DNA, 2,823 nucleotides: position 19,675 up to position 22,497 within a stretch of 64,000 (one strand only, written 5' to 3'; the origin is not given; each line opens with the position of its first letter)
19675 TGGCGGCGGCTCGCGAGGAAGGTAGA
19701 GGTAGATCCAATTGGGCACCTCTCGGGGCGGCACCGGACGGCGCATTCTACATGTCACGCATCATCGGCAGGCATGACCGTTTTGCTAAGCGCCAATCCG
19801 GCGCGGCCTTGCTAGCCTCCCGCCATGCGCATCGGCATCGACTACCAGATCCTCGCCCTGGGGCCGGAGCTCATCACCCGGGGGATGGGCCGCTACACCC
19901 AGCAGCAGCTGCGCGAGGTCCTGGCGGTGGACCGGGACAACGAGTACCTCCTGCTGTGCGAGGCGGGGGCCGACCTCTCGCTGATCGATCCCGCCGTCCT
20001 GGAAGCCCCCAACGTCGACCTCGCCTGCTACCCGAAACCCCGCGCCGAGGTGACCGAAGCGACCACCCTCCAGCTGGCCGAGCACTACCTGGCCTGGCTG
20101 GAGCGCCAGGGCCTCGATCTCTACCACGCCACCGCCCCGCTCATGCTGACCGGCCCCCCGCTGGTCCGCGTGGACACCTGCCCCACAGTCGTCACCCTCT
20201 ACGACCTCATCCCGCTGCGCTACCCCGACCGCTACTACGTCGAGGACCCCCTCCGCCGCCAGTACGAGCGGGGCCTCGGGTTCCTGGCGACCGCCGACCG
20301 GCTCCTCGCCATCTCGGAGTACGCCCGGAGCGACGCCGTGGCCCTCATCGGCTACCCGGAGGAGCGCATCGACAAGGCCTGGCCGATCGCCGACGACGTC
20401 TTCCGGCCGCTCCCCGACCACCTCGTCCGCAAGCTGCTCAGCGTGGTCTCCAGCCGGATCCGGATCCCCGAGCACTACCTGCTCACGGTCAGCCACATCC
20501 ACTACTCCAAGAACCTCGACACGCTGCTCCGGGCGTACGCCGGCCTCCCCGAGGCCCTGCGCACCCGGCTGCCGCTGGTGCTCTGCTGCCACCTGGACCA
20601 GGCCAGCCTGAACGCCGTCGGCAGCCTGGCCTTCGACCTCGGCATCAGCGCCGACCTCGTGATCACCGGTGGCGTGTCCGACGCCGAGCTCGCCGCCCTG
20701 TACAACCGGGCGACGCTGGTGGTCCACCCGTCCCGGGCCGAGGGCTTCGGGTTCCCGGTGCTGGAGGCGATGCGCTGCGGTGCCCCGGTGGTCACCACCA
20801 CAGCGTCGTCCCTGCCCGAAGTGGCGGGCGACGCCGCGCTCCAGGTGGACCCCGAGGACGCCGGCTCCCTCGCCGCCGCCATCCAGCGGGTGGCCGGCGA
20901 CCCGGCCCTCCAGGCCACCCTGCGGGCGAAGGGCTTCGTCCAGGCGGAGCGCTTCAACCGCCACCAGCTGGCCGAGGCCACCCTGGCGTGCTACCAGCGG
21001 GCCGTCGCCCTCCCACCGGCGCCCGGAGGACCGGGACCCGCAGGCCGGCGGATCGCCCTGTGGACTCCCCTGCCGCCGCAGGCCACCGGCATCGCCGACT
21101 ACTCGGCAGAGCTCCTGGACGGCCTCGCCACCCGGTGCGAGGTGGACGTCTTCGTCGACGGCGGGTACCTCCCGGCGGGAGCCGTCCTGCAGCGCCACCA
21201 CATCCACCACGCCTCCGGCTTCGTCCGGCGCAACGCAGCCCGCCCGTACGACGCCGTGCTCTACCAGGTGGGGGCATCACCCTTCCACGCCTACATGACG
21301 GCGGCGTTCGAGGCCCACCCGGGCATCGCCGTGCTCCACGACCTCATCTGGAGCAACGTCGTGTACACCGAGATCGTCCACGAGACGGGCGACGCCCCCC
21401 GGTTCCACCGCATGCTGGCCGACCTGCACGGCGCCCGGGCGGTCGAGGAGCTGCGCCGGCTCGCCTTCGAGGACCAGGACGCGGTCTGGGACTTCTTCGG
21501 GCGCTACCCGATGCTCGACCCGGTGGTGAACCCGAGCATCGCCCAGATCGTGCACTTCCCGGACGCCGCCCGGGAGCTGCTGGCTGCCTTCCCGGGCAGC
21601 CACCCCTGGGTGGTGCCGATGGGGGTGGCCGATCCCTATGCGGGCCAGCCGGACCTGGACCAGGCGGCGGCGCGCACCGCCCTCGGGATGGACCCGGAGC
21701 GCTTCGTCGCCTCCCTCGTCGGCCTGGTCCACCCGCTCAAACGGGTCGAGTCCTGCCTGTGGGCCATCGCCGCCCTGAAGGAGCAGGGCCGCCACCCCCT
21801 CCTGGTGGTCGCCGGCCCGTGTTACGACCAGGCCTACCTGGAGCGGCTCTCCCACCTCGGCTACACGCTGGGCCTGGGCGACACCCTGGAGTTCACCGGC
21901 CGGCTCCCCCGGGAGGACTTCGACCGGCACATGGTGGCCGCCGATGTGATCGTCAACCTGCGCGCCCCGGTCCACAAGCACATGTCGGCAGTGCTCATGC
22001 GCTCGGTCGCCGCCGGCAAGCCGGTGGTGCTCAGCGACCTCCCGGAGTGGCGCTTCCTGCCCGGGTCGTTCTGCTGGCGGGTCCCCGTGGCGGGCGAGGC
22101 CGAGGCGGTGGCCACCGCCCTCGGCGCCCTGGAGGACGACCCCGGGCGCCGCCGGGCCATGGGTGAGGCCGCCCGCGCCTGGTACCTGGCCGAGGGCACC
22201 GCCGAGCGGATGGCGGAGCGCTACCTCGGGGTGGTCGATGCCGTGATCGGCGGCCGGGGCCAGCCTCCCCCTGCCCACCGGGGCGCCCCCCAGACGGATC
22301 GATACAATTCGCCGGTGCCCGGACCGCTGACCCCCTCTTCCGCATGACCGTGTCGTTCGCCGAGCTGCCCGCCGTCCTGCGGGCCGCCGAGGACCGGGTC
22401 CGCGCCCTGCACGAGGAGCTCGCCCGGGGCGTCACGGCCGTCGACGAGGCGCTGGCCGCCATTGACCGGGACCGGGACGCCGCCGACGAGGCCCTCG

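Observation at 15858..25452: Polysaccharide-tailoring gene set: three FkbM methyltransferases, a CmoB-like methyltransferase, an acyltransferase-3 and a tandem GT4-GT4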

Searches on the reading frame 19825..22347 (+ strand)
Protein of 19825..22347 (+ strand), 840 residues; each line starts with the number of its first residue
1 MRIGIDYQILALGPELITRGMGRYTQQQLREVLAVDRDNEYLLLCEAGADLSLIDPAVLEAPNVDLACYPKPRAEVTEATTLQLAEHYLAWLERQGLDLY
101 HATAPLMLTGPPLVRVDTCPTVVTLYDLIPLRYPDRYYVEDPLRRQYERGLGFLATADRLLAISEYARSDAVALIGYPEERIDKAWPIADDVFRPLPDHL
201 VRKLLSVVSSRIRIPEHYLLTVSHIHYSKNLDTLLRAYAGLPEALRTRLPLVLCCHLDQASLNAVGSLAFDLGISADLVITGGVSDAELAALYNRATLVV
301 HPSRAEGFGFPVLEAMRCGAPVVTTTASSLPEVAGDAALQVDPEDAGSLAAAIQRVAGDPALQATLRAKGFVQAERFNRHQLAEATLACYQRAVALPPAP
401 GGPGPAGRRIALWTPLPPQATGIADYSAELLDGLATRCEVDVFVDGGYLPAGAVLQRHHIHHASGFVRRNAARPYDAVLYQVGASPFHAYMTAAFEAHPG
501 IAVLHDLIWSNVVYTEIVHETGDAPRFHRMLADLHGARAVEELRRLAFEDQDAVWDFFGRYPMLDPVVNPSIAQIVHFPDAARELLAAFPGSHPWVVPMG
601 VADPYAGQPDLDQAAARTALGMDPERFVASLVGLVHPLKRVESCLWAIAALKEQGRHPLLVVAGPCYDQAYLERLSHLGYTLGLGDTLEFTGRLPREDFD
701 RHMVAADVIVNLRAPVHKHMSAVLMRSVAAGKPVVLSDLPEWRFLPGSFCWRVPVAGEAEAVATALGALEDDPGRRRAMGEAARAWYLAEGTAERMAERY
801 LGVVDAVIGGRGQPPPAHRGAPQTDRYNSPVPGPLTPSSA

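Call 6: search_protein_families(library=pfam, proteins=[window:19825-22344:+], max_evalue=0.01)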
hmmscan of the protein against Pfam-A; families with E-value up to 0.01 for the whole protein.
window:19825-22344:+ (840 aa): 5 families
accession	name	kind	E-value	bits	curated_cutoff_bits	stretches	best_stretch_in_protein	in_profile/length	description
PF00534.26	Glycos_transf_1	-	1.3e-42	145.7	26.4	2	216-368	15-167/172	Glycosyl transferases group 1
PF13692.12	Glyco_trans_1_4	-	1.7e-33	116.3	27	2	217-357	2-140/142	Glycosyl transferases group 1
PF13524.12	Glyco_trans_1_2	-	2.4e-14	53.9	25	2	279-380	30-137/144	Glycosyl transferase-like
PF20706.3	GT4-conflict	-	3.6e-09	36.5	26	1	286-347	272-330/385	Family 4 Glycosyltransferase in conflict systems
PF13439.12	Glyco_transf_4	-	1.5e-08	35.3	28.5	1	20-182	3-159/170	Glycosyltransferase Family 4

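Call 11: find_encoding_contigs(protein=window:19825-22347:+, flank=10000, max_places=6)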
Protein window:19825-22347:+ (840 aa): 1 contig read that carries it; 1 place shown.
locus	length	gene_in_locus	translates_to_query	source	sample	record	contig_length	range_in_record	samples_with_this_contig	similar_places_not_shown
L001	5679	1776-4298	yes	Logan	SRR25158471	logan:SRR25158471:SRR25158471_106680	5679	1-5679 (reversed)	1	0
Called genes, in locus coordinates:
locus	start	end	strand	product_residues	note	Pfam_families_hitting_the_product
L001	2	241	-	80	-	?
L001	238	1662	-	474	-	PF05050:Methyltransf_21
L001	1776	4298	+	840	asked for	PF13439:Glyco_transf_4 (weak), PF00534:Glycos_transf_1, PF13692:Glyco_trans_1_4, PF13524:Glyco_trans_1_2 (weak), PF20706:GT4-conflict, PF00534:Glycos_transf_1, PF13692:Glyco_trans_1_4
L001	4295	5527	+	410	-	PF05050:Methyltransf_21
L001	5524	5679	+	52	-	?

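Call 12: find_homologous_proteins(query=window:19825-22344:+, max_evalue=1e-10)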
Query window:19825-22344:+ (840 aa): 1494 proteins with E <= 1e-10 among 8000 candidates; the best 120 are listed.
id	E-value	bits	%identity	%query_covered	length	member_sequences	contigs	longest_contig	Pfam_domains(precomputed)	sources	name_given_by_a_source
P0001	0.0e+0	1908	100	100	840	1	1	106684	PF00534.27,PF13524.13,PF13439.13,PF20706.4,PF13692.13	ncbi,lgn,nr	ncbi:MAG TPA: glycosyltransferase [Actinomycetota bacterium]|nr:glycosyltransferase [Actinomycetota 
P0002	0.0e+0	1587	85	99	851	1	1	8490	PF00534.27,PF13524.13,PF13439.13,PF20706.4,PF13692.13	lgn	-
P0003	0.0e+0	1202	68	96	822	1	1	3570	PF00534.27,PF13524.13,PF20706.4,PF13692.13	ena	-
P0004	0.0e+0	1189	65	99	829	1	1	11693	PF00534.27,PF13524.13,PF13439.13,PF20706.4,PF13692.13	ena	-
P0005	0.0e+0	1068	60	98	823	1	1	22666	PF00534.27,PF13524.13,PF13439.13,PF20706.4,PF13692.13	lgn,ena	-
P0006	0.0e+0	1024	59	98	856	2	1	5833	PF00534.27,PF13524.13,PF13439.13,PF20706.4,PF13692.13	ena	-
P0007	1.9e-280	951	54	97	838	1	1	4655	PF00534.27,PF13524.13,PF13439.13,PF20706.4,PF13692.13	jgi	jgi:glycosyltransferase involved in cell wall biosynthesis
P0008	3.4e-278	943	56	97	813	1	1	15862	PF00534.27,PF13524.13,PF13439.13,PF20706.4,PF13692.13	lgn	-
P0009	1.2e-274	932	54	97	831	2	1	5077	PF00534.27,PF13524.13,PF13439.13,PF20706.4,PF13692.13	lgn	-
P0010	2.0e-264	898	57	91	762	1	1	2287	PF00534.27,PF13524.13,PF13439.13,PF20706.4,PF13692.13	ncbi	ncbi:MAG: glycosyltransferase, partial [Actinomycetota bacterium]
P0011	4.7e-264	897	53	97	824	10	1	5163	PF00534.27,PF13524.13,PF13439.13,PF20706.4,PF13692.13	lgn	-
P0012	9.5e-259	879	52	98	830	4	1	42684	PF00534.27,PF13524.13,PF13439.13,PF20706.4,PF13692.13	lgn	-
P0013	4.1e-258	877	52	97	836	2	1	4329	PF00534.27,PF13524.13,PF13439.13,PF20706.4,PF13692.13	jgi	jgi:glycosyltransferase involved in cell wall biosynthesis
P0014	9.3e-258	876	52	97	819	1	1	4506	PF00534.27,PF13524.13,PF13439.13,PF20706.4,PF13692.13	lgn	-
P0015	1.2e-256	872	53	97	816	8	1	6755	PF00534.27,PF13524.13,PF13439.13,PF20706.4,PF13692.13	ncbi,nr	ncbi:MAG: hypothetical protein QOH66_1151 [Actinomycetota bacterium]|nr:hypothetical protein [Actino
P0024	2.3e-241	822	53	88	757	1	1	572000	PF00534.27,PF13524.13,PF13439.13,PF20706.4,PF13692.13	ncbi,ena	-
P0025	7.7e-239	813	50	97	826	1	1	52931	PF00534.27,PF13524.13,PF13439.13,PF20706.4,PF13692.13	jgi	-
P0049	1.4e-218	746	47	97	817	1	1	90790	PF00534.27,PF13524.13,PF13439.13,PF20706.4,PF13692.13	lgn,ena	-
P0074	8.2e-210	717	47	96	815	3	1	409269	PF00534.27,PF13524.13,PF13439.13,PF20706.4,PF13692.13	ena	-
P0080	3.4e-208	712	46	100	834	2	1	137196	PF00534.27,PF13524.13,PF20706.4,PF13692.13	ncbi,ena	-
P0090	2.9e-203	695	47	94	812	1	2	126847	PF00534.27,PF13524.13,PF13439.13,PF20706.4,PF13692.13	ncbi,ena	-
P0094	2.5e-200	686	45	96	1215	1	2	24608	PF00534.27,PF13524.13,PF13439.13,PF08241.19,PF20706.4,PF13692.13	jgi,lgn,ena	-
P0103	2.7e-194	666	44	96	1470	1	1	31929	PF00534.27,PF13524.13,PF13439.13,PF20706.4,PF13692.13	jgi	jgi:glycosyltransferase involved in cell wall biosynthesis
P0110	3.7e-189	649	44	99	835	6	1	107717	PF00534.27,PF13524.13,PF13439.13,PF20706.4,PF13692.13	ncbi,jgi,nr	ncbi:MAG: hypothetical protein QOG82_737 [Actinomycetota bacterium]|jgi:glycosyltransferase involved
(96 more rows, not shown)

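Call 14: find_encoding_contigs(protein=P0024, flank=10000, max_places=2)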
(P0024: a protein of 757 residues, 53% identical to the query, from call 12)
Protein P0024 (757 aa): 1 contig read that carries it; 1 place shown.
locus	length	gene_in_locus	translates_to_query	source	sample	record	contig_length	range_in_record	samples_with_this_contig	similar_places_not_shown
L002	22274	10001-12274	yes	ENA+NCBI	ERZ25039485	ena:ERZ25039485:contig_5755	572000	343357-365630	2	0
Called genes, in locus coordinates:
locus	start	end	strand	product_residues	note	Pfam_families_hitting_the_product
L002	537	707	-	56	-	-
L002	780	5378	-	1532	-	PF07691:PA14, PF10528:GLEYA (faint), PF05593:RHS_repeat (faint), PF07691:PA14 (weak), PF25023:TEN_YD-shell (weak)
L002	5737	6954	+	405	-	PF13555:AAA_29 (weak), PF00005:ABC_tran, PF13304:AAA_21 (weak), PF14524:Wzt_C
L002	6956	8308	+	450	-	PF01757:Acyl_transf_3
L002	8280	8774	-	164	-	-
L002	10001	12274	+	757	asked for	PF13439:Glyco_transf_4 (weak), PF00534:Glycos_transf_1, PF13692:Glyco_trans_1_4, PF20706:GT4-conflict, PF13524:Glyco_trans_1_2, PF00534:Glycos_transf_1, PF13692:Glyco_trans_1_4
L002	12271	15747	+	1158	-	PF08241:Methyltransf_11, PF13489:Methyltransf_23 (faint), PF13649:Methyltransf_25 (faint), PF08242:Methyltransf_12 (faint), PF05050:Methyltransf_21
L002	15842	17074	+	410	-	PF01757:Acyl_transf_3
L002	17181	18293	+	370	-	-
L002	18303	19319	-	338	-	-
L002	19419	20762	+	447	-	PF13489:Methyltransf_23, PF13847:Methyltransf_31, PF08241:Methyltransf_11, PF08242:Methyltransf_12, PF13649:Methyltransf_25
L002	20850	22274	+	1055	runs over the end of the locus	PF09586:YfhO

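Call 15: find_encoding_contigs(protein=P0074, flank=10000, max_places=2)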
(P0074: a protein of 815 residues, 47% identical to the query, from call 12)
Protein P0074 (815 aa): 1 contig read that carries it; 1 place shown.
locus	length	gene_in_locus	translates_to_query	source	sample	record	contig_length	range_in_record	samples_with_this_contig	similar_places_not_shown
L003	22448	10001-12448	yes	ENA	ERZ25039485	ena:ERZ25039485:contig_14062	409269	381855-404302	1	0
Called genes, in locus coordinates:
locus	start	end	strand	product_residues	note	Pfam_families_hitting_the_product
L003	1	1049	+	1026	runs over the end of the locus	PF00535:Glycos_transf_2, PF13641:Glyco_tranf_2_3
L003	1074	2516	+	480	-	PF18986:DUF5719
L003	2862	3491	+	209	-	-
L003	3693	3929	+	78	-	PF09957:VapB_antitoxin (weak)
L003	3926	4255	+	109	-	PF02452:PemK_toxin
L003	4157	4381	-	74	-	-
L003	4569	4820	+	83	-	-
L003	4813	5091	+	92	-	PF01402:RHH_1 (weak)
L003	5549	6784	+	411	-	-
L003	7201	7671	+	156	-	PF13098:Thioredoxin_2 (faint)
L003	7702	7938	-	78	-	-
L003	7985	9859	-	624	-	PF02475:TRM5-TYW2_MTfase (faint), PF08241:Methyltransf_11, PF08242:Methyltransf_12, PF13489:Methyltransf_23, PF13649:Methyltransf_25, PF13847:Methyltransf_31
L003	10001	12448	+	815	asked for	PF13439:Glyco_transf_4, PF00534:Glycos_transf_1, PF13692:Glyco_trans_1_4, PF20706:GT4-conflict, PF13524:Glyco_trans_1_2, PF00534:Glycos_transf_1, PF13692:Glyco_trans_1_4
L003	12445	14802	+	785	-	PF13489:Methyltransf_23 (faint), PF08241:Methyltransf_11, PF08242:Methyltransf_12 (faint), PF13649:Methyltransf_25 (weak), PF05050:Methyltransf_21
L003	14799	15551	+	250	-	PF13489:Methyltransf_23, PF13847:Methyltransf_31 (faint), PF08241:Methyltransf_11, PF08242:Methyltransf_12 (weak), PF13649:Methyltransf_25 (faint)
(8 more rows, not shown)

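Call 16: find_encoding_contigs(protein=P0080, flank=10000, max_places=2)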
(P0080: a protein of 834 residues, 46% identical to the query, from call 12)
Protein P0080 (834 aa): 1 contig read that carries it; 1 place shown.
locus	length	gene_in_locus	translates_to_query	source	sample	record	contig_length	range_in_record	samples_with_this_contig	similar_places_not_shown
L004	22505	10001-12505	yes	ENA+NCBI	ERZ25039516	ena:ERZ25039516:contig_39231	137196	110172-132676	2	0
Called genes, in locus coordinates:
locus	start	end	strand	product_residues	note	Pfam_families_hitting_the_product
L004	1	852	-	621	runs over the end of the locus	PF01073:3Beta_HSD, PF01370:Epimerase, PF04321:RmlD_sub_bind, PF05368:NmrA, PF07993:NAD_binding_4, PF13460:NAD_binding_10, PF16363:GDP_Man_Dehyd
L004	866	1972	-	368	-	PF04055:Radical_SAM, PF13186:SPASM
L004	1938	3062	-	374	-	PF13641:Glyco_tranf_2_3, PF00535:Glycos_transf_2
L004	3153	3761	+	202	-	PF17957:Big_7 (weak)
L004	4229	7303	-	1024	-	PF09586:YfhO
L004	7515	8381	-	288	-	PF05050:Methyltransf_21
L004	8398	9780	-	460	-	PF13489:Methyltransf_23, PF08241:Methyltransf_11, PF08242:Methyltransf_12, PF13649:Methyltransf_25, PF13847:Methyltransf_31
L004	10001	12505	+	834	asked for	PF00534:Glycos_transf_1, PF20706:GT4-conflict, PF13692:Glyco_trans_1_4, PF13524:Glyco_trans_1_2 (weak), PF00534:Glycos_transf_1, PF13692:Glyco_trans_1_4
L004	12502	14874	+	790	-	PF08241:Methyltransf_11, PF13489:Methyltransf_23 (faint), PF13649:Methyltransf_25 (weak), PF05050:Methyltransf_21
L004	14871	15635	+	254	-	PF13489:Methyltransf_23, PF13847:Methyltransf_31 (faint), PF08241:Methyltransf_11, PF08242:Methyltransf_12 (faint), PF13649:Methyltransf_25 (faint)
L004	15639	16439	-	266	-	PF05050:Methyltransf_21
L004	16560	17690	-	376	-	PF05050:Methyltransf_21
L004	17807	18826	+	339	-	PF02475:TRM5-TYW2_MTfase (weak), PF05050:Methyltransf_21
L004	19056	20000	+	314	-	-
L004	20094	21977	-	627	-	-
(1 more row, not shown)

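Call 17: find_encoding_contigs(protein=P0110, flank=10000, max_places=2)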
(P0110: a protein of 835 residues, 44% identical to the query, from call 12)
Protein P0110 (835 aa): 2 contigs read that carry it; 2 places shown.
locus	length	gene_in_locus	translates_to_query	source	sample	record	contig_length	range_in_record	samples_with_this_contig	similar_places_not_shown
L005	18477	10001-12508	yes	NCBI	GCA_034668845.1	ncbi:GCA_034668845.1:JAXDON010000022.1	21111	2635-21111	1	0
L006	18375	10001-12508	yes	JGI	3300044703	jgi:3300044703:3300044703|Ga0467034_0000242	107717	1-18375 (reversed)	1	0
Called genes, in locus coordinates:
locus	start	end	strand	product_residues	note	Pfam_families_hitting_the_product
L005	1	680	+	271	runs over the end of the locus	PF01061:ABC2_membrane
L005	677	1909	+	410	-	PF13555:AAA_29 (weak), PF00005:ABC_tran, PF13304:AAA_21 (weak), PF14524:Wzt_C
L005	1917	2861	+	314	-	-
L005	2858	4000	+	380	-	PF13692:Glyco_trans_1_4 (weak)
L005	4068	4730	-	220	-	-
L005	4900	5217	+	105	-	PF12802:MarR_2 (faint)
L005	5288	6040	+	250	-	-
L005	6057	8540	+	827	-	PF13439:Glyco_transf_4, PF20706:GT4-conflict, PF00534:Glycos_transf_1, PF13692:Glyco_trans_1_4, PF13524:Glyco_trans_1_2 (faint), PF00534:Glycos_transf_1, PF13692:Glyco_trans_1_4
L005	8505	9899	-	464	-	PF05050:Methyltransf_21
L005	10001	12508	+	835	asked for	PF13439:Glyco_transf_4, PF00534:Glycos_transf_1, PF13692:Glyco_trans_1_4, PF13524:Glyco_trans_1_2 (weak), PF20706:GT4-conflict, PF00534:Glycos_transf_1, PF13692:Glyco_trans_1_4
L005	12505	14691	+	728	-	PF08241:Methyltransf_11, PF13489:Methyltransf_23 (faint), PF13649:Methyltransf_25 (faint), PF05050:Methyltransf_21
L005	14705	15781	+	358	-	PF05050:Methyltransf_21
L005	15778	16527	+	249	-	PF08003:Methyltransf_9 (faint), PF13489:Methyltransf_23 (weak), PF08241:Methyltransf_11 (faint), PF13649:Methyltransf_25 (faint)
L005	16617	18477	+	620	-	?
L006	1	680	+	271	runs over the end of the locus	PF01061:ABC2_membrane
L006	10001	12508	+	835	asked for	PF13439:Glyco_transf_4, PF00534:Glycos_transf_1, PF13692:Glyco_trans_1_4, PF13524:Glyco_trans_1_2 (weak), PF20706:GT4-conflict, PF00534:Glycos_transf_1, PF13692:Glyco_trans_1_4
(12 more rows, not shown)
